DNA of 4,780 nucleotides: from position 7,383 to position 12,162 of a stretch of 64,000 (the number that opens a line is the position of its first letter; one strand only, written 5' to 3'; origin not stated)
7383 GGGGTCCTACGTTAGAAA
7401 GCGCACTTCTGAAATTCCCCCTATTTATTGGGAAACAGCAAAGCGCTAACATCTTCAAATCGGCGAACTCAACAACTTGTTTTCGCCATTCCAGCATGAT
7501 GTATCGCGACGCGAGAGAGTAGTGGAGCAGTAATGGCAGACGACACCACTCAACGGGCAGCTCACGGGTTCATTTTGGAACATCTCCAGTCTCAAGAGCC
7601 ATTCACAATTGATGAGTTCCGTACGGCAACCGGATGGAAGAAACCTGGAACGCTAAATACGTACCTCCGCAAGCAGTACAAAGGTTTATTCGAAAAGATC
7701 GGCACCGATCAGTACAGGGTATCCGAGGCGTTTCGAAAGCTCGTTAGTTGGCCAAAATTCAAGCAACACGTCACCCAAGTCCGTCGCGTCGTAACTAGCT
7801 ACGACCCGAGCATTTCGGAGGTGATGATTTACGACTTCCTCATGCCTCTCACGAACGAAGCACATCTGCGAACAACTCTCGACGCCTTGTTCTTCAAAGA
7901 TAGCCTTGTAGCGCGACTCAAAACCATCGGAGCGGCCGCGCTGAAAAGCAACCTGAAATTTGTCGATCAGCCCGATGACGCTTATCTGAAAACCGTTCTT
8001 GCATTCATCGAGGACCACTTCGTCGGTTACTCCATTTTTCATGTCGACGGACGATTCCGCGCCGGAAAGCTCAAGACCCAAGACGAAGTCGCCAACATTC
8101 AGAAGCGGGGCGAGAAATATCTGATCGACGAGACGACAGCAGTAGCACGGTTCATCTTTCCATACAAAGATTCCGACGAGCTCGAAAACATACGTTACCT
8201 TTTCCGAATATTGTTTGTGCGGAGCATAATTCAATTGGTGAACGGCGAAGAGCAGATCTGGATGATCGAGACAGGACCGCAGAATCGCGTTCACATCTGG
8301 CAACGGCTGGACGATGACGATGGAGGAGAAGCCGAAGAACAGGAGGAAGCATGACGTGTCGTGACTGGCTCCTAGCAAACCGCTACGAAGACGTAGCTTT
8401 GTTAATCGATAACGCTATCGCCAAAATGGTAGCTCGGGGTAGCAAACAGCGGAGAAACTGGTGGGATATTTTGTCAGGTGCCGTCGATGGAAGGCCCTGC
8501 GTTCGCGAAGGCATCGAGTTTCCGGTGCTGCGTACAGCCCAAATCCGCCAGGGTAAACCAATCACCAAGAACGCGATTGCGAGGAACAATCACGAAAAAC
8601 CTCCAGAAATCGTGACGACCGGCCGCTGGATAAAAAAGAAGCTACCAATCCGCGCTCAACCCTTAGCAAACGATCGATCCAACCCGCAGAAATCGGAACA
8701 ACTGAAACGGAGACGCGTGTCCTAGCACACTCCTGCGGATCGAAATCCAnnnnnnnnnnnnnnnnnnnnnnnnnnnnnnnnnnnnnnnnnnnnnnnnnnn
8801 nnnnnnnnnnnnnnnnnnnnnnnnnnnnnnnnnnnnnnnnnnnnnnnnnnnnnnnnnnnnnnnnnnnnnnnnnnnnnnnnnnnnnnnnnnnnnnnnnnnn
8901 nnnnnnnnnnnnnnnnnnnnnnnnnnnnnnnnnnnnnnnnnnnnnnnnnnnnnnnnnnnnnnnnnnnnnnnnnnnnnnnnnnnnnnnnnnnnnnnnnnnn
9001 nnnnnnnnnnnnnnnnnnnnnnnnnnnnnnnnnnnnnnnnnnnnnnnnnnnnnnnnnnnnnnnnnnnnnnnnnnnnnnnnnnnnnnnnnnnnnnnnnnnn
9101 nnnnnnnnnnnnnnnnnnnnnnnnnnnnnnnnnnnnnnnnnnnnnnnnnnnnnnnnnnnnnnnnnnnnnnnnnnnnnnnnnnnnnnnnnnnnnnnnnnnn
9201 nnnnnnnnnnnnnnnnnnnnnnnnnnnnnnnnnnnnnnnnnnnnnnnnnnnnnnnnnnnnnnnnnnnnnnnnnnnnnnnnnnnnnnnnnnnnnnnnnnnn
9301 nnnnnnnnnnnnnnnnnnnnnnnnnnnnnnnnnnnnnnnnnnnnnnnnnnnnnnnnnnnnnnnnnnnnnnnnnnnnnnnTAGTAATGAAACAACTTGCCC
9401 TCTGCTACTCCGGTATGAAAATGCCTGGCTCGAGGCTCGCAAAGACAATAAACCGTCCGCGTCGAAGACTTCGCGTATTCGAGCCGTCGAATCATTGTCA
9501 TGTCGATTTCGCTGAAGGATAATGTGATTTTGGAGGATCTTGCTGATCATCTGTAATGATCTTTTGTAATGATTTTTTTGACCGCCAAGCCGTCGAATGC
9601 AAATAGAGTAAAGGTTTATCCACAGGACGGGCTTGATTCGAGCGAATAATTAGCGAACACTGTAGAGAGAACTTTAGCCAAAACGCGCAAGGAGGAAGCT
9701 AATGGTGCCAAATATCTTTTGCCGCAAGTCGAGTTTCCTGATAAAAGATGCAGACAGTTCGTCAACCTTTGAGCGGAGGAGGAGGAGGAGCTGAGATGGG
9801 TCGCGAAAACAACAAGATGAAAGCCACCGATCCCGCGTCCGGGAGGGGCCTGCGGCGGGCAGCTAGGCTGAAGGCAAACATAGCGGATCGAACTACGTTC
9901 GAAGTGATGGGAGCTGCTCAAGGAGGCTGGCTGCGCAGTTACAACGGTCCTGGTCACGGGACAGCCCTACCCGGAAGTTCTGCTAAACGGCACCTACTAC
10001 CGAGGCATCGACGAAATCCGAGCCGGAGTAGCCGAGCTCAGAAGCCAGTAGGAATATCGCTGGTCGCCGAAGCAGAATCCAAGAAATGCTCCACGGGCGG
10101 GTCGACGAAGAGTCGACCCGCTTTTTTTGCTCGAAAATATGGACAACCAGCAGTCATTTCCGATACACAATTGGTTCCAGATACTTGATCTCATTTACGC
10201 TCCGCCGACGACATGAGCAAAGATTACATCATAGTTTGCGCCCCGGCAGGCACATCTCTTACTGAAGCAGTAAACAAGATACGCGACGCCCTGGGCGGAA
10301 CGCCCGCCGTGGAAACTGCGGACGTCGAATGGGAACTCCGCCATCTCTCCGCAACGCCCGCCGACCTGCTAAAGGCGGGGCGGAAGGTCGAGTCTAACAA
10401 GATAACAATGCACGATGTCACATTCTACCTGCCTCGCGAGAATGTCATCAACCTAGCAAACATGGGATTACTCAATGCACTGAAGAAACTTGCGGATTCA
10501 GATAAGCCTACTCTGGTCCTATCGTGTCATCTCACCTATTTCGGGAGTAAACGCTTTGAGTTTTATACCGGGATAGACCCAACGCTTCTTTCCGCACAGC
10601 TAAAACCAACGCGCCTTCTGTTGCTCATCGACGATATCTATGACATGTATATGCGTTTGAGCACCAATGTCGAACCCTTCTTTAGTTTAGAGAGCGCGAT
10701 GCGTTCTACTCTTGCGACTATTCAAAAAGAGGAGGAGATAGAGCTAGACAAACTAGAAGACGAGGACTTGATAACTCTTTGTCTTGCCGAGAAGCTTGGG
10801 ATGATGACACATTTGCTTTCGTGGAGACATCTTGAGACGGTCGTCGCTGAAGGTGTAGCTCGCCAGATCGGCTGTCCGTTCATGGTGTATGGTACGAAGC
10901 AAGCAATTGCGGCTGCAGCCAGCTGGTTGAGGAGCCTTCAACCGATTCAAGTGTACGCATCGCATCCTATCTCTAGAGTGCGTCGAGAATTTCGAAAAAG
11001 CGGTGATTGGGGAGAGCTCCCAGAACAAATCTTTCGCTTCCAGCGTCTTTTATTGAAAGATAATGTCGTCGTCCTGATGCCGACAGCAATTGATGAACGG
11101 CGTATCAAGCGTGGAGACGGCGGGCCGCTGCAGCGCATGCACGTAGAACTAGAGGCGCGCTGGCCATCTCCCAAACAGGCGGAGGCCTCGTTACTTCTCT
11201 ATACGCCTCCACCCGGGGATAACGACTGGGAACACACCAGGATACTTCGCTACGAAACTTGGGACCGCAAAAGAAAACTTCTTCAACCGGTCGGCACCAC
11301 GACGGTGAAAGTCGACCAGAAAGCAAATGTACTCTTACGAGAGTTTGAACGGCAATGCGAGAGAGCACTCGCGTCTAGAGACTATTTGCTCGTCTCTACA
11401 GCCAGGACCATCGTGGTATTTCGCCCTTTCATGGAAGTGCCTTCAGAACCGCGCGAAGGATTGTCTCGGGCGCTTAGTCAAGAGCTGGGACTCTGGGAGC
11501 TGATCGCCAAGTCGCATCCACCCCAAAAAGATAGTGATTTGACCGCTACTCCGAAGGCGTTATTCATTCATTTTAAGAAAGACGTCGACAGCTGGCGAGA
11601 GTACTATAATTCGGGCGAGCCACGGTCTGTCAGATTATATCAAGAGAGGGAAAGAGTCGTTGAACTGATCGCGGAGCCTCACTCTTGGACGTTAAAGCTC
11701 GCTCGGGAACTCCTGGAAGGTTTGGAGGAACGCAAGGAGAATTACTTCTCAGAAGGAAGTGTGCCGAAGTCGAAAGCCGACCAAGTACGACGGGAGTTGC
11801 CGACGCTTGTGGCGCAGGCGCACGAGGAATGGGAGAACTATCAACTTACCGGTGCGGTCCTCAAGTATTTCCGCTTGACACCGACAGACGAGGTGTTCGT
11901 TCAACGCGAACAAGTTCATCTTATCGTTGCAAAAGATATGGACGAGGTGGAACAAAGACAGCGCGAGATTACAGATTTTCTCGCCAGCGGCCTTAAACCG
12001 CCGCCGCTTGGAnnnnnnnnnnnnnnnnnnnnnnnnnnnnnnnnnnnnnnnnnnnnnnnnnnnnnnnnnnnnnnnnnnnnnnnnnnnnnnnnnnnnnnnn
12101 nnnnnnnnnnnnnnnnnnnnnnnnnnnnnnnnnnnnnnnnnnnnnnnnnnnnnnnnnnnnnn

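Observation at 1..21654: Right-hand arm of an integrated mobile element ending at a tmRNA/tRNA 3'-end-like repeat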

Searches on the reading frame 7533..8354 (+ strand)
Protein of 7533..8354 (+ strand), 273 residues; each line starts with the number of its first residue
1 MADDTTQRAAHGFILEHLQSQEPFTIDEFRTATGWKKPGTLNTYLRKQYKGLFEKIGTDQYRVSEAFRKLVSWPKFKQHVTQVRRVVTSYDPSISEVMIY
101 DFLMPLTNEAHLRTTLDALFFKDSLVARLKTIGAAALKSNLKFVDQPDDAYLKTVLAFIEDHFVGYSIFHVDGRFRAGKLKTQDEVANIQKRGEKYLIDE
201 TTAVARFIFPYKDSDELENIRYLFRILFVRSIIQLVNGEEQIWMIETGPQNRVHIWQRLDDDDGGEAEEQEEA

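Call 7: search_protein_families(library=pfam, proteins=[window:7533-8354:+], max_evalue=0.01)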
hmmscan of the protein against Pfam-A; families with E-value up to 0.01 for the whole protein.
window:7533-8354:+ (273 aa): 0 families

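Call 32: search_protein_families(library=padloc, proteins=[window:7533-8354:+], max_evalue=0.01)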
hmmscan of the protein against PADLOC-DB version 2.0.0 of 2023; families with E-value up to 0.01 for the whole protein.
window:7533-8354:+ (273 aa): 1 family
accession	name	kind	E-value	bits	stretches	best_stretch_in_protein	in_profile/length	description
PDLC04267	PDC-M01B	-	0.0013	16.5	1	75-223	26-164/275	-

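Call 33: search_protein_families(library=ncbifam, proteins=[window:7533-8354:+], max_evalue=0.01)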
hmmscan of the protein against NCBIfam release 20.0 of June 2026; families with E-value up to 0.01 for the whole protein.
window:7533-8354:+ (273 aa): 0 families

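Call 68: search_protein_families(library=phrogs, proteins=[window:7533-8354:+], max_evalue=0.01)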
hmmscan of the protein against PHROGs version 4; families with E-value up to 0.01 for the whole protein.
window:7533-8354:+ (273 aa): 0 families

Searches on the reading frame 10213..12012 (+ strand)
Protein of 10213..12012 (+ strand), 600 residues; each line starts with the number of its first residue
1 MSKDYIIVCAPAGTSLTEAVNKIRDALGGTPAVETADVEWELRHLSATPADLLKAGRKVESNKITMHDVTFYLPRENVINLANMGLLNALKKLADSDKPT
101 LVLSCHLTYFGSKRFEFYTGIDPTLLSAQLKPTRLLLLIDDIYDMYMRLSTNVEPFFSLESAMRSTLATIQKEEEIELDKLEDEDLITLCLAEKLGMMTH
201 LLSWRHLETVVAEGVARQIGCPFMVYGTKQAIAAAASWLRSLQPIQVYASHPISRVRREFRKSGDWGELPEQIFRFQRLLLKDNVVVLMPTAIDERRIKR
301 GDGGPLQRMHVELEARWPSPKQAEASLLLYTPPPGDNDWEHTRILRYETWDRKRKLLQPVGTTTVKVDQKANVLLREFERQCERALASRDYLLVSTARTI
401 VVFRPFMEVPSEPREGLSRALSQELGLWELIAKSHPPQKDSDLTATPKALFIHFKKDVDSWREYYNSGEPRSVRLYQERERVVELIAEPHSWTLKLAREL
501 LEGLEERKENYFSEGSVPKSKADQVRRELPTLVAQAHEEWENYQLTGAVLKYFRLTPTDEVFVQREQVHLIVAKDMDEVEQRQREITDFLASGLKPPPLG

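Call 95: search_solved_structures(query=A4, max_evalue=1)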
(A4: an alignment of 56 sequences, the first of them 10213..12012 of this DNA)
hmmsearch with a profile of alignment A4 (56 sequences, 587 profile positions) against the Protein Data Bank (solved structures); distinct sequences matched with E-value up to 1: 5.
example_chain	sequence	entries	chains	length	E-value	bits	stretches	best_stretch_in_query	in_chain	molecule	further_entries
7u1h_A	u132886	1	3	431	0.0017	20.2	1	22-111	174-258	Allergen Len c 1.0101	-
4lrj_A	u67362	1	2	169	0.11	14.3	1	142-185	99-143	Effector NleH1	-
4o96_A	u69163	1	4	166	0.11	14.2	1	142-176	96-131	type III effector protein kinase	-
4lrk_A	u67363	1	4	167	0.12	14.2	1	142-176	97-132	Effector NleH2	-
7u1i_A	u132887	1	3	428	0.14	13.9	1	23-111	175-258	Vicilin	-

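Call 96: search_protein_families(library=padloc, alignment_id=A4, max_evalue=0.001)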
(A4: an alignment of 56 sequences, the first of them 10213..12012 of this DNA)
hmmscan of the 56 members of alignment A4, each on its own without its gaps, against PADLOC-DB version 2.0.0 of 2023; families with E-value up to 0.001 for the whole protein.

A. member 1, window:10213-12012:+ (600 aa): 0 families

B. families by the number of members that match (of 56 scanned): 0 families

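Call 99: predict_structure(alignment_id=A4)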
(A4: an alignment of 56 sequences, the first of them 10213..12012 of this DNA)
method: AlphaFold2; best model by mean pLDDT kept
length: 600 residues; sequences in the alignment: 56
mean_pLDDT: 92.1   pTM: 0.91
mean pLDDT of the five models: 92.1, 92.0, 91.6, 91.2, 90.9
residues with pLDDT >= 90: 494; 70-90: 71; 50-70: 28; < 50: 7
segments of 3 or more residues with pLDDT < 50: none
pLDDT, mean of each block of 10 residues (from residue 1): 94 97 97 98 98 96 95 97 98 98 98 92 97 98 96 86 96 97 98 98 97 97 96 97 94 92 93 95 96 95 92 91 82 88 97 96 96 98 96 95 80 68 93 89 88 94 90 94 94 95 86 78 96 94 84 54 86 97 95 69
secondary structure, 60 per line:
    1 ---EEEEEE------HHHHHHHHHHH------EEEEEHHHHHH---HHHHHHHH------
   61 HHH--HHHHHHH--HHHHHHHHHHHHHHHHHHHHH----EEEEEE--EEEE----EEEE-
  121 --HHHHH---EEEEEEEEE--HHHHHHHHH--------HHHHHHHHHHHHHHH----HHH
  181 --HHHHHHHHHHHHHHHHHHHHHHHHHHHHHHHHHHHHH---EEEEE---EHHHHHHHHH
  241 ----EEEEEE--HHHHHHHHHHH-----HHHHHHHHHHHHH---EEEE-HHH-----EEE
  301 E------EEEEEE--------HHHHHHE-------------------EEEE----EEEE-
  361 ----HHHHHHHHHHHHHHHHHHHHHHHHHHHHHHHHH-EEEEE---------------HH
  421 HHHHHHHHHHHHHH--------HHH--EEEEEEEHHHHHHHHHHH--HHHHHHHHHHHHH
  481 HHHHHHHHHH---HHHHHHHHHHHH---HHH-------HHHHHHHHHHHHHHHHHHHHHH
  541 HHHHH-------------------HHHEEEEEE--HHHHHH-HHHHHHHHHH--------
elements in order: E4-9 H16-26 E33-37 H38-43 H47-54 H66-72 H75-95 E100-105 E108-111 E116-119 H123-127 E131-139 H142-150 H159-173 H183-219 E223-227 H232-240 E245-250 H253-263 H269-281 E285-288 E298-301 E308-313 H322-327 E348-351 E356-359 H365-397 E399-403 H419-434 E448-454 H455-465 H468-490 H494-505 H519-545 E568-573 H576-581 H583-592

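Call 102: fold_search(model_id=the predicted structure, library=pdb)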
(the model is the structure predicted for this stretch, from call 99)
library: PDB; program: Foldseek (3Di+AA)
matches with E <= 10: 591; with E <= 0.001: 12
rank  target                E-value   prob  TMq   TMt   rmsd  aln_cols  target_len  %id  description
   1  9r72_E                8.9e-05  1.00  0.21  0.58   9.7       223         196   15  Crystal structure of Odinarchaeota Adenylate kinase (OdinAK) S74G mutant (released 2025-10-15)
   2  6ln3                  9.4e-05  1.00  0.25  0.64   8.6       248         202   12  Crystal structure of adenylate kinase from an extremophilic archaeon Aeropyrum pernix with ATP and AMP (released 2020-04-22)
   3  7owl_C                1.0e-04  1.00  0.22  0.60   8.7       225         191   15  Odinarchaeota Adenylate kinase (OdinAK) in complex with CTP (released 2022-09-28)
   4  7owe_C                1.2e-04  1.00  0.21  0.61   9.1       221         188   14  Odinarchaeota Adenylate kinase (OdinAK) in complex with inhibitor Ap5a (released 2022-09-28)
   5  9r72_F                1.3e-04  1.00  0.22  0.61   8.4       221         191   15  Crystal structure of Odinarchaeota Adenylate kinase (OdinAK) S74G mutant (released 2025-10-15)
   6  7owh_B                1.4e-04  1.00  0.22  0.61   8.7       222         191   14  Odinarchaeota Adenylate kinase (OdinAK) native structure (released 2022-09-28)
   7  9r72_A                1.4e-04  1.00  0.22  0.61   8.0       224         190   16  Crystal structure of Odinarchaeota Adenylate kinase (OdinAK) S74G mutant (released 2025-10-15)
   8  9r72_B                1.6e-04  1.00  0.22  0.61   8.1       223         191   14  Crystal structure of Odinarchaeota Adenylate kinase (OdinAK) S74G mutant (released 2025-10-15)
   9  7owj_E                1.9e-04  1.00  0.21  0.59   9.0       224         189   14  Odinarchaeota Adenylate kinase (OdinAK) in complex with GTP (released 2022-09-28)
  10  9r72_C                3.5e-04  1.00  0.22  0.61   7.6       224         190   15  Crystal structure of Odinarchaeota Adenylate kinase (OdinAK) S74G mutant (released 2025-10-15)
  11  1nks_A                5.4e-04  1.00  0.23  0.63   8.2       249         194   13  ADENYLATE KINASE FROM SULFOLOBUS ACIDOCALDARIUS (released 1998-12-09)
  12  9cm0_0                9.1e-04  1.00  0.19  0.60   7.8       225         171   13  Novel designed icosahedral nanoparticle I3-A7 (released 2025-07-16)
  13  1kht_B                1.9e-03  1.00  0.22  0.61   6.1       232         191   12  Adenylate kinase from Methanococcus voltae (released 2003-06-03)
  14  6pjw_A                2.0e-03  1.00  0.23  0.65   8.3       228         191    9  Adenylate kinase from Methanococcus igneus - AMP bound form (released 2020-01-22)
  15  1kht_A                2.1e-03  1.00  0.21  0.56   8.8       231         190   10  Adenylate kinase from Methanococcus voltae (released 2003-06-03)
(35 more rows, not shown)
